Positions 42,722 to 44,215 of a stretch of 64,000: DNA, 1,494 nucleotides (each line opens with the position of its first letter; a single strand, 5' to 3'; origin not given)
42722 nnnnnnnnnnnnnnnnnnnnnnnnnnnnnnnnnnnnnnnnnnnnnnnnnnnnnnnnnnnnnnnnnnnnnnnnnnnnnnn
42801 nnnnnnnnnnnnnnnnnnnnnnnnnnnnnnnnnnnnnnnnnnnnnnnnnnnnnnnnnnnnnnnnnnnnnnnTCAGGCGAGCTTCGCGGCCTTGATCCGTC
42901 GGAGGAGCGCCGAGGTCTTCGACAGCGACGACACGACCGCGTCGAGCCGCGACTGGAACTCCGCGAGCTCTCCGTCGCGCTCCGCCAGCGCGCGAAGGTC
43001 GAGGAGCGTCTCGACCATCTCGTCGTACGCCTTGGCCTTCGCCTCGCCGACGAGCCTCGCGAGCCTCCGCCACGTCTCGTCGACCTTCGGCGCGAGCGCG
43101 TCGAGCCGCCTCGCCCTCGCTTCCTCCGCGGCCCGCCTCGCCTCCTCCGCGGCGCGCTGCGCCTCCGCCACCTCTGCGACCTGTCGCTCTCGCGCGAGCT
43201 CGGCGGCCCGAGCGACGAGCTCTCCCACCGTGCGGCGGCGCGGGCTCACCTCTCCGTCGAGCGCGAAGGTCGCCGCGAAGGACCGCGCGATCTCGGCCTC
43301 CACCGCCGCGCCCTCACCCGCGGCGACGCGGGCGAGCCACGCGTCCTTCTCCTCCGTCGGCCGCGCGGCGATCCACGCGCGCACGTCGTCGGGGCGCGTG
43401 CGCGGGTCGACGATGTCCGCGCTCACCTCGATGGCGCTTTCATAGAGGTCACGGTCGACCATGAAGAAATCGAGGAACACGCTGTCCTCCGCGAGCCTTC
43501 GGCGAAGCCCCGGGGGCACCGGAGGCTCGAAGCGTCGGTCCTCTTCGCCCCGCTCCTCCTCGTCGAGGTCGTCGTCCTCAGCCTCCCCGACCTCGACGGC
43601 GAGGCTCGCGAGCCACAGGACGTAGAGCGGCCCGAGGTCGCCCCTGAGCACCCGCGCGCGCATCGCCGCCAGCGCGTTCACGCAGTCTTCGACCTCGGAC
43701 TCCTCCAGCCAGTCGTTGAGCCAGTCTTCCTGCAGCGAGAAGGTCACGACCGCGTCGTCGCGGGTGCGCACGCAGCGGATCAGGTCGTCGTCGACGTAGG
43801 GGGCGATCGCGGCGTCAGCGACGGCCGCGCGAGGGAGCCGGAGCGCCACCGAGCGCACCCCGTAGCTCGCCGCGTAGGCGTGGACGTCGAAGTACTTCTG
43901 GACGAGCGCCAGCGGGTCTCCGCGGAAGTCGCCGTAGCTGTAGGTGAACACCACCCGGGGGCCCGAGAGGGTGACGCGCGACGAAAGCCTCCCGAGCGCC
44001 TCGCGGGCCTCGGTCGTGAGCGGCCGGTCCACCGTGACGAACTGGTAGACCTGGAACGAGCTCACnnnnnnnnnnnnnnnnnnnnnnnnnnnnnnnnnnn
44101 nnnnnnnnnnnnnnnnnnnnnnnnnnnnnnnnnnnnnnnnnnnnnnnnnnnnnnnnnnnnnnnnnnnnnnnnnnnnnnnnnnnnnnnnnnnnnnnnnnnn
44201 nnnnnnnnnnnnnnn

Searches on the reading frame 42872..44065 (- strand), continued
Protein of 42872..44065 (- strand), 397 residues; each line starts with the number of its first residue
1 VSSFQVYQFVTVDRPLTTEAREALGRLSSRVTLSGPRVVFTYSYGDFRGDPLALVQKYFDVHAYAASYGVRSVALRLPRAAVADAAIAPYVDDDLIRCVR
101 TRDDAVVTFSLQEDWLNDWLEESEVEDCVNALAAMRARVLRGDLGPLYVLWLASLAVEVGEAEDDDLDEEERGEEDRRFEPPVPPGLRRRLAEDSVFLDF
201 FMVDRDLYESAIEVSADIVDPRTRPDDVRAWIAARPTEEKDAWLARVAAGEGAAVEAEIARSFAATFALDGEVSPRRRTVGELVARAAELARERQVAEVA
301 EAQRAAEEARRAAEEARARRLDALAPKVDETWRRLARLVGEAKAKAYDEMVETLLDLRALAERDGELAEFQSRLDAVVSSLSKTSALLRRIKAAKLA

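Call 64: find_encoding_contigs(protein=P0168, flank=10000, max_places=1)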
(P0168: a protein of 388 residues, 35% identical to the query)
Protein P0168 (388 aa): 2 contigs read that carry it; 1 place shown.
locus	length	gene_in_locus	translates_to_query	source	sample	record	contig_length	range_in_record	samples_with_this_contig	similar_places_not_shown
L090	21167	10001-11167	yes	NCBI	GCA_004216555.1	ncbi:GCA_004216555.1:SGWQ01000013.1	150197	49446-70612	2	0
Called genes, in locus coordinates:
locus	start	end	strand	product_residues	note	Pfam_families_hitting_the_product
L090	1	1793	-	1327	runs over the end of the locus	PF02384:N6_Mtase (faint), PF20473:MmeI_Mtase, PF07669:Eco57I, PF20466:MmeI_TRD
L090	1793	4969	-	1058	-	PF00176:SNF2-rel_dom, PF04851:ResIII (weak), PF00271:Helicase_C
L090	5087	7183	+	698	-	PF00580:UvrD-helicase, PF13245:AAA_19, PF13538:UvrD_C_2 (faint), PF00580:UvrD-helicase, PF13361:UvrD_C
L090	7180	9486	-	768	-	PF03235:GmrSD_N, PF04326:SLFN_AlbA_2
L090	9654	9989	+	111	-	-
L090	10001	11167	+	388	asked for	-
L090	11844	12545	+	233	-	PF13796:Sensor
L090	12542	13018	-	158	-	PF01668:SmpB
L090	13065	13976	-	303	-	PF18075:FtsX_ECD, PF02687:FtsX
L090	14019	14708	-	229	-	PF00005:ABC_tran, PF13191:AAA_16 (weak), PF13304:AAA_21 (faint)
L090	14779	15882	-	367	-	PF03462:PCRF, PF00472:RF-1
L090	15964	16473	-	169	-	PF05402:PqqD (faint), PF03551:PadR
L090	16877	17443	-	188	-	PF11716:MDMPI_N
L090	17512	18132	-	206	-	PF01300:Sua5_yciO_yrdC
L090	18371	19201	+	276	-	-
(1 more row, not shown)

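Call 67: search_protein_families(library=pfam, proteins=[L088:7722-9215:+], max_evalue=0.01)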
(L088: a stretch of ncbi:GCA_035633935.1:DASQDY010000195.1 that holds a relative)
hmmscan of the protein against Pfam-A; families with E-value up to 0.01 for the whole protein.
L088:7722-9215:+ (497 aa): 0 families

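Call 76: find_related_loci(query=A2, collection=metagenome_contigs, flank=10000)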
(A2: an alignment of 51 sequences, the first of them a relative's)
Query A2 (397 aa) in metagenome_contigs; peptide patterns used: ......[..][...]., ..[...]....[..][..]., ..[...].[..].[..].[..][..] (x = any residue, [..] = any of these).
600 stretches matched a pattern (row limit reached: there are more); 546 encode a relative of the query (tblastn E <= 1e-3); the best 80 are kept; 80 distinct loci.
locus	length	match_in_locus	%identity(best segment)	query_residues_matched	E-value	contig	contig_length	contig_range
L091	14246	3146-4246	33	1-392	5e-65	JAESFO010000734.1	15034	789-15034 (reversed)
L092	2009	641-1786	36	1-396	2e-64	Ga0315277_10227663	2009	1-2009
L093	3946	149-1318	36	1-396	2e-61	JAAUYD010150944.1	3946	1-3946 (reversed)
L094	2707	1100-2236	36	1-396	3e-61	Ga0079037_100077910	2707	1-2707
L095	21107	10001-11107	31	1-396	1e-58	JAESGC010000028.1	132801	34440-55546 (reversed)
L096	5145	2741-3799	37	1-365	3e-56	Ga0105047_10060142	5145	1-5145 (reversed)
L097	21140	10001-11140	31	1-396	7e-56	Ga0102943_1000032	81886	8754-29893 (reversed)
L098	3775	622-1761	33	1-396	1e-55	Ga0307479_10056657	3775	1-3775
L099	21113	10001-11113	31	1-397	3e-55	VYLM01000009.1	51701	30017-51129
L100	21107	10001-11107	32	1-396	7e-55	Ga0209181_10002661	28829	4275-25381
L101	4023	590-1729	33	1-396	2e-54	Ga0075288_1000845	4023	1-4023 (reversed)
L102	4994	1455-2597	35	1-396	2e-54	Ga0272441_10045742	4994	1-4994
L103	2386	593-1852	33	1-396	1e-54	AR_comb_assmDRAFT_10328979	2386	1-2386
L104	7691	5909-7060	32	1-396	6e-54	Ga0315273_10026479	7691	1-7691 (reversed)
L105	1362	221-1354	32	1-396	9e-56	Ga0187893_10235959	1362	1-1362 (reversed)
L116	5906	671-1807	34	1-397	5e-51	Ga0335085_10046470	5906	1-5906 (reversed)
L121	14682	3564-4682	34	1-388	2e-50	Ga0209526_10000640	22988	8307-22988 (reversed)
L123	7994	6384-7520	33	1-396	1e-50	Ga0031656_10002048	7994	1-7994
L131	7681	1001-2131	36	1-396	7e-50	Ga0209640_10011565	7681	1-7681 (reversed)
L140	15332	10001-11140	30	1-397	4e-49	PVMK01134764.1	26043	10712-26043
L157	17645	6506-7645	31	1-396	2e-47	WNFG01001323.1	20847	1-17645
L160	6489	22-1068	31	24-396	3e-47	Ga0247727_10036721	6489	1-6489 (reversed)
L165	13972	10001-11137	30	1-396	4e-47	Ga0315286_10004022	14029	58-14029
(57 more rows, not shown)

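Call 80: search_protein_families(library=ncbifam, proteins=[L121:760-3162:+, L157:3631-6123:+, L116:1848-4292:-, L140:6594-8927:+, L160:1207-4749:+, L121:3116-3526:+, L131:617-994:+, L104:5490-5912:+, L165:11137-11787:+, L123:2787-5321:+], max_evalue=0.001)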
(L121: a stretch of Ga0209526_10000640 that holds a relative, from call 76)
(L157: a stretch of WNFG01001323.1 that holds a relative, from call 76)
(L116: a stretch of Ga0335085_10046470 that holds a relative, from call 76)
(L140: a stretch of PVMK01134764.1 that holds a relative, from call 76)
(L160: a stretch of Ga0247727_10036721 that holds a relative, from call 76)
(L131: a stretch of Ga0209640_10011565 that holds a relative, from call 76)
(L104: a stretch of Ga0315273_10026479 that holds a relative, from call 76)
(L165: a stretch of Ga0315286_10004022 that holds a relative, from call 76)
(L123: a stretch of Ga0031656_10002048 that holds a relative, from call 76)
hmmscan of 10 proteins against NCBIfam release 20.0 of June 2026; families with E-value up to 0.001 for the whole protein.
L121:760-3162:+ (800 aa): 6 families
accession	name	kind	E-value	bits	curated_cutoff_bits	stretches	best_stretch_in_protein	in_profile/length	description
NF040561.1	PrimPol_Msp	equivalog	4.8e-22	78.2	200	2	89-270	159-351/515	CRISPR-associated primase-polymerase type A1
NF045503.1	repair_heli_XPB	equivalog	5.3e-18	64.9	610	1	409-572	183-357/548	DNA repair helicase XPB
NF053632.1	heli_RadD_YejH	equivalog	1.5e-09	36.7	720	1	424-554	22-155/573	DNA repair helicase RadD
TIGR00603.1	rad25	subfamily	1.3e-07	30.3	328.7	1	426-556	277-419/734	DNA repair helicase rad25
TIGR04095.1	dnd_restrict_1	equivalog_domain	0.0001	21.5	600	0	504-552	120-170/451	DNA phosphorothioation system restriction enzyme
NF010337.0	PRK13766.1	equivalog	0.00024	19.3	610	1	417-551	24-174/781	Hef nuclease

L157:3631-6123:+ (830 aa): 7 families
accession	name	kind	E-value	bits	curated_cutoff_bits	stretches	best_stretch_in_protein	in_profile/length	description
NF040561.1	PrimPol_Msp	equivalog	3.1e-29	101.9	200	2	125-300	157-345/515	CRISPR-associated primase-polymerase type A1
NF045503.1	repair_heli_XPB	equivalog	7e-18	64.5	610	1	444-611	183-361/548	DNA repair helicase XPB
NF053632.1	heli_RadD_YejH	equivalog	2.2e-16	59.3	720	1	444-779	2-356/573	DNA repair helicase RadD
NF046051.1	restrict_EcoAI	equivalog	2.7e-08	32.7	550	1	452-596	169-324/768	EcoAI/FtnUII family type I restriction enzme subunit R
TIGR00603.1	rad25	subfamily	3.9e-06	25.4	328.7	1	438-591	251-419/734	DNA repair helicase rad25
NF010337.0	PRK13766.1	equivalog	5e-06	24.9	610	1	450-586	21-174/781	Hef nuclease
TIGR04095.1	dnd_restrict_1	equivalog_domain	1.7e-05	24.1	600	1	444-587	8-170/451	DNA phosphorothioation system restriction enzyme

L116:1848-4292:- (814 aa): 8 families
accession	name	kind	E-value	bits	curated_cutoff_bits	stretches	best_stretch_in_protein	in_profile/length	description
NF045503.1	repair_heli_XPB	equivalog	4.1e-21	75.1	610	1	420-576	186-356/548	DNA repair helicase XPB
NF040561.1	PrimPol_Msp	equivalog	1.7e-13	50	200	1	57-292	119-350/515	CRISPR-associated primase-polymerase type A1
TIGR04095.1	dnd_restrict_1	equivalog_domain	1.6e-11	43.9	600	0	717-761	351-395/451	DNA phosphorothioation system restriction enzyme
NF053632.1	heli_RadD_YejH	equivalog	2e-11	42.9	720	1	433-560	23-156/573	DNA repair helicase RadD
TIGR00603.1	rad25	subfamily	1e-08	33.9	328.7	1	434-571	277-429/734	DNA repair helicase rad25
NF046051.1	restrict_EcoAI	equivalog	0.0004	18.9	550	1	437-564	182-322/768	EcoAI/FtnUII family type I restriction enzme subunit R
TIGR00631.1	uvrb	equivalog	0.00073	17.9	750.1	0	420-481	12-78/658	excinuclease ABC subunit UvrB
NF003673.1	PRK05298.1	equivalog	0.00074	18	743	0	420-481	12-78/653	excinuclease ABC subunit UvrB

L140:6594-8927:+ (777 aa): 27 families (the best 25 are shown)
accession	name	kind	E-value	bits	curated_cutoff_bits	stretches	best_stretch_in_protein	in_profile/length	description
NF038318.1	DISARM_DrmD_b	equivalog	1e-70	238.9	950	2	610-766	468-622/868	DISARM system SNF2-like helicase DrmD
NF038317.1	DISARM_DrmD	equivalog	1.5e-65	222.2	610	2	577-764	503-708/1021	DISARM system SNF2-like helicase DrmD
NF003426.0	PRK04914.1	equivalog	5.1e-62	210.3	576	2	226-440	122-345/959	RNA polymerase-associated protein RapA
NF041062.1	DpdE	equivalog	3.2e-57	194.2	500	2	262-438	157-326/1048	protein DpdE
NF042964.1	phospholipD_antiphage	equivalog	1.2e-43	149.6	1100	2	628-758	744-873/895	phospholipase D-like domain-containing anti-phage protein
NF058637.1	helic_SCO1167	equivalog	2.9e-36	124.9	1200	1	278-729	491-929/932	SCO1167/SCO6262 family helicase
NF053675.1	pilus_reg_Snf2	equivalog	2.3e-30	105.5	1100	2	564-709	861-1008/1029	pilus expression-regulating Snf2 family helicase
NF041790.1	anti-phage_ZorD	equivalog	4.9e-20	71.1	1500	2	371-461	723-816/1035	type I Zorya anti-phage system protein ZorD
NF010337.0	PRK13766.1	equivalog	1.8e-12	46.2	610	2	574-682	360-476/781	Hef nuclease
NF008394.0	PRK11192.1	equivalog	1e-11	44.4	507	1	555-678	220-346/441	ATP-dependent RNA helicase SrmB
NF053631.1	RNA_helic_CshA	equivalog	4.7e-10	38.9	646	1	554-680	210-338/434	degradosome RNA helicase CshA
NF008744.0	PRK11776.1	equivalog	4.4e-09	35.4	524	1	550-677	211-340/460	ATP-dependent RNA helicase DbpA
NF003390.0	PRK04537.1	equivalog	1.2e-08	34.5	732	1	564-683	240-361/572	ATP-dependent RNA helicase RhlB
NF002340.1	PRK01297.1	equivalog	2.7e-08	33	564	1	564-677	232-347/372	ATP-dependent RNA helicase RhlB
NF053711.1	RNA_heli_RhlE1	exception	1.2e-07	30.8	750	1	567-681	230-346/434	RNA helicase RhlE1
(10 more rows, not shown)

L160:1207-4749:+ (1180 aa): 29 families (the best 25 are shown)
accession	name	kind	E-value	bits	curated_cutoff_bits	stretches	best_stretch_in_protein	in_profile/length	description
NF038317.1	DISARM_DrmD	equivalog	3.8e-102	343.3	610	1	124-1017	126-990/1021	DISARM system SNF2-like helicase DrmD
NF041062.1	DpdE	equivalog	5.5e-53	180.2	500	1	98-623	147-648/1048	protein DpdE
NF038318.1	DISARM_DrmD_b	equivalog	6.7e-52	176.7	950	2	98-555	23-446/868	DISARM system SNF2-like helicase DrmD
NF042964.1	phospholipD_antiphage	equivalog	1.1e-50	172.9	1100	2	343-661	566-833/895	phospholipase D-like domain-containing anti-phage protein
NF003426.0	PRK04914.1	equivalog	5.6e-49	167.2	576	2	100-291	149-337/959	RNA polymerase-associated protein RapA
NF058637.1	helic_SCO1167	equivalog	1.1e-21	76.7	1200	2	510-654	769-911/932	SCO1167/SCO6262 family helicase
NF053675.1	pilus_reg_Snf2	equivalog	3.7e-20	71.7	1100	2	516-645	874-1000/1029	pilus expression-regulating Snf2 family helicase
NF041790.1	anti-phage_ZorD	equivalog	3.4e-12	45.2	1500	1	520-624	923-1031/1035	type I Zorya anti-phage system protein ZorD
NF008394.0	PRK11192.1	equivalog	4.3e-11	42.3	507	1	519-619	247-343/441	ATP-dependent RNA helicase SrmB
NF053711.1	RNA_heli_RhlE1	exception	8.8e-11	41.2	750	1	520-621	245-342/434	RNA helicase RhlE1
NF008744.0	PRK11776.1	equivalog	9e-11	41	524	1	521-624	244-343/460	ATP-dependent RNA helicase DbpA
NF053631.1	RNA_helic_CshA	equivalog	2.4e-10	39.9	646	1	485-622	208-336/434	degradosome RNA helicase CshA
NF010337.0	PRK13766.1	equivalog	4.3e-10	38.4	610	1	517-635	364-483/781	Hef nuclease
NF002340.1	PRK01297.1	equivalog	9.1e-10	37.9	564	1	520-622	250-348/372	ATP-dependent RNA helicase RhlB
TIGR01389.1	recQ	equivalog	2.1e-08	33.1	640.2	1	520-624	225-325/591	DNA helicase RecQ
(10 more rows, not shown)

L121:3116-3526:+ (136 aa): 0 families

L131:617-994:+ (125 aa): 0 families

L104:5490-5912:+ (140 aa): 0 families

L165:11137-11787:+ (216 aa): 0 families

L123:2787-5321:+ (844 aa): 6 families
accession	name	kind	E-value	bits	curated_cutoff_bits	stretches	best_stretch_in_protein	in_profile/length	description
NF040561.1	PrimPol_Msp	equivalog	4.4e-24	84.9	200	2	137-313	160-349/515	CRISPR-associated primase-polymerase type A1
NF045503.1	repair_heli_XPB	equivalog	1e-17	63.9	610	1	455-618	184-358/548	DNA repair helicase XPB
TIGR00603.1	rad25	subfamily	3.7e-11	42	328.7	1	420-611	226-429/734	DNA repair helicase rad25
NF053632.1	heli_RadD_YejH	equivalog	2.7e-10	39.2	720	1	455-598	3-154/573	DNA repair helicase RadD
TIGR04095.1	dnd_restrict_1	equivalog_domain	9.6e-07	28.1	600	0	741-788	349-396/451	DNA phosphorothioation system restriction enzyme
NF010337.0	PRK13766.1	equivalog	1.7e-05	23.1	610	1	460-541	22-105/781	Hef nuclease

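Call 81: search_protein_families(library=pfam, proteins=[L121:760-3162:+, L157:3631-6123:+, L116:1848-4292:-, L140:6594-8927:+, L160:1207-4749:+, L121:3116-3526:+, L131:617-994:+, L104:5490-5912:+, L165:11137-11787:+, L123:2787-5321:+], max_evalue=0.001)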
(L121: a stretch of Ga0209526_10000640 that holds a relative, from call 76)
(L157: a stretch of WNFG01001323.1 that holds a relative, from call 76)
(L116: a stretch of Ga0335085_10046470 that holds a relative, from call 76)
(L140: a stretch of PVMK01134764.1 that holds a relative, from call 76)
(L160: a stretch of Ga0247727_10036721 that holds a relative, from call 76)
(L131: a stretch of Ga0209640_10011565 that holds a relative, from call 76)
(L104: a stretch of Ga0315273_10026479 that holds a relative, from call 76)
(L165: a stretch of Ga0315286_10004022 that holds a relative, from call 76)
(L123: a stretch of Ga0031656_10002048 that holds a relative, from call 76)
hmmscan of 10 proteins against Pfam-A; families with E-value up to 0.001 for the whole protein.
L121:760-3162:+ (800 aa): 4 families
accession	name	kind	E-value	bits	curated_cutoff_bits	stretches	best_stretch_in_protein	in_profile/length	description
PF22548.2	AEP-TOTE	-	5.1e-94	314.6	27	1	28-258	1-228/230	TOTE conflict system, Archaeo-Eukaryotic Primase domain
PF04851.21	ResIII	-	5.4e-21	75.6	22.5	1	409-552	3-164/164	Type III restriction enzyme, res subunit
PF00270.35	DEAD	-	6.1e-09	36.3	26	1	411-551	1-161/167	DEAD/DEAH box helicase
PF00271.37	Helicase_C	-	9.5e-05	23.1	23.5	1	622-729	7-109/110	Helicase conserved C-terminal domain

L157:3631-6123:+ (830 aa): 3 families
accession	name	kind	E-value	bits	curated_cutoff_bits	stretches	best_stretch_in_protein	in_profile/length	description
PF22548.2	AEP-TOTE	-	3.9e-93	311.7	27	1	67-292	2-226/230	TOTE conflict system, Archaeo-Eukaryotic Primase domain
PF04851.21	ResIII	-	3.3e-22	79.6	22.5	1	444-587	3-164/164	Type III restriction enzyme, res subunit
PF00270.35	DEAD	-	4.1e-12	46.6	26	1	446-587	1-162/167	DEAD/DEAH box helicase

L116:1848-4292:- (814 aa): 5 families
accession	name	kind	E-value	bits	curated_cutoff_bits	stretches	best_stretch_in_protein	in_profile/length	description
PF22548.2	AEP-TOTE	-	9.6e-77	258.1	27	1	62-281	2-228/230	TOTE conflict system, Archaeo-Eukaryotic Primase domain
PF04851.21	ResIII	-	9e-23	81.4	22.5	1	422-557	8-164/164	Type III restriction enzyme, res subunit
PF00270.35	DEAD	-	2.6e-07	31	26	1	421-556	3-161/167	DEAD/DEAH box helicase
PF00271.37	Helicase_C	-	8.5e-05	23.2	23.5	1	649-748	13-108/110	Helicase conserved C-terminal domain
PF13401.12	AAA_22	-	0.00013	22.7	27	1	434-540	7-105/130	AAA domain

L140:6594-8927:+ (777 aa): 7 families
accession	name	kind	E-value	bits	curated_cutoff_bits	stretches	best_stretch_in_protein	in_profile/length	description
PF00176.29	SNF2-rel_dom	-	1.7e-36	126.3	24.9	1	278-508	20-260/290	SNF2-related domain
PF00271.37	Helicase_C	-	4e-24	85.4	23.5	1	567-674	1-110/110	Helicase conserved C-terminal domain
PF04851.21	ResIII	-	2.3e-16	60.6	22.5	1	262-412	7-163/164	Type III restriction enzyme, res subunit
PF00270.35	DEAD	-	8.6e-07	29.3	26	1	263-416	4-164/167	DEAD/DEAH box helicase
PF00515.34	TPR_1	-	0.00027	21.1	27.8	0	45-66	13-34/34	Tetratricopeptide repeat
PF13872.12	AAA_34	-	0.00034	20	27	0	262-390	46-192/306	P-loop containing NTP hydrolase pore-1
PF13429.12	TPR_15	-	0.00046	20.1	26.2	1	7-84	121-197/280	Tetratricopeptide repeat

L160:1207-4749:+ (1180 aa): 5 families
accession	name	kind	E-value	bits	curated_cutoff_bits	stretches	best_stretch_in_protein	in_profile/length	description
PF00271.37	Helicase_C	-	2.3e-24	86.2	23.5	1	515-618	11-110/110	Helicase conserved C-terminal domain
PF13020.12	NOV_C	-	8.2e-18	64.7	22.1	1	1059-1144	1-86/91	Protein NO VEIN, C-terminal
PF00176.29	SNF2-rel_dom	-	6.2e-16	58.8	24.9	1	124-352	19-252/290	SNF2-related domain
PF04851.21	ResIII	-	2.2e-11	44.4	22.5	1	105-271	4-163/164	Type III restriction enzyme, res subunit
PF00270.35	DEAD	-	4.7e-07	30.1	26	1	127-271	19-161/167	DEAD/DEAH box helicase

L121:3116-3526:+ (136 aa): 1 family
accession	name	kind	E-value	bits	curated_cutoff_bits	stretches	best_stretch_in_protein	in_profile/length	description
PF11535.13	Calci_bind_CcbP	-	1.6e-07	32.2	21.5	1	45-90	5-58/105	Calcium binding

L131:617-994:+ (125 aa): 1 family
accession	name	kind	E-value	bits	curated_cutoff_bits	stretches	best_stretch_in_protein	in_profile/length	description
PF11535.13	Calci_bind_CcbP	-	1.8e-06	28.8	21.5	1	32-120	4-104/105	Calcium binding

L104:5490-5912:+ (140 aa): 0 families

L165:11137-11787:+ (216 aa): 0 families

L123:2787-5321:+ (844 aa): 4 families
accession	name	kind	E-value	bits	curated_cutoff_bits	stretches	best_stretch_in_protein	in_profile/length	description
PF22548.2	AEP-TOTE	-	2.8e-95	318.7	27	1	69-302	2-227/230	TOTE conflict system, Archaeo-Eukaryotic Primase domain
PF04851.21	ResIII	-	4e-20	72.8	22.5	1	455-597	4-164/164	Type III restriction enzyme, res subunit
PF00271.37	Helicase_C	-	3e-06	27.9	23.5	1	674-775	10-109/110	Helicase conserved C-terminal domain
PF00270.35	DEAD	-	1.4e-05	25.3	26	1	456-596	1-161/167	DEAD/DEAH box helicase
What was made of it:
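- Closest known: CcbP. Same: The small protein that most often precedes B homologs matches PF11535 above its gathering score (28.8-32.2 bits against 21.5; call 81).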

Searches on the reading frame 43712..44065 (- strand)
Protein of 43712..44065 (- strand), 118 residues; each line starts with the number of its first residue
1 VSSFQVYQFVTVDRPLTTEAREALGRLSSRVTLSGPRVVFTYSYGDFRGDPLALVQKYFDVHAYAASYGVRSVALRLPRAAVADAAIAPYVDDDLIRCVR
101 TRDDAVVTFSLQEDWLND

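Call 73: find_homologous_proteins(query=A3, max_evalue=0.001)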
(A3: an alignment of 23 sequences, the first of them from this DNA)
Query A3 (23 sequences) (118 aa, profile of the alignment): 3389 proteins with E <= 0.001 among 5637 candidates; the best 120 are listed.
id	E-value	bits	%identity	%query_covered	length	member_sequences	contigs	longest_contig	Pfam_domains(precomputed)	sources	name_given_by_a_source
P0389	1.4e-52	194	33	97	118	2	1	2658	-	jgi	jgi:hypothetical protein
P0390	4.7e-52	193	34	97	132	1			-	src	-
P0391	5.8e-52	192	33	97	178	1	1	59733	-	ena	-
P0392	6.1e-52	192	33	97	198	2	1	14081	-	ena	-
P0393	7.1e-52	192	32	97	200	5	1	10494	-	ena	-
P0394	8.9e-52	192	34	91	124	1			-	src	-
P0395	1.5e-51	191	34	93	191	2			-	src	-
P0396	1.6e-51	191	34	93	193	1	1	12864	-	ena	-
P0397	2.0e-51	191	32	97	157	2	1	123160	-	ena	-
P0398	3.7e-51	190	33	97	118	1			-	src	-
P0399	5.2e-51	189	38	92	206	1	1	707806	-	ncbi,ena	-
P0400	9.0e-51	189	32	97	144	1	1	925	-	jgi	jgi:hypothetical protein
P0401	1.1e-50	188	40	100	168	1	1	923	-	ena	-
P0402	1.2e-50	188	34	93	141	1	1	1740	-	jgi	jgi:hypothetical protein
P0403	1.7e-50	188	34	93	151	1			-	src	-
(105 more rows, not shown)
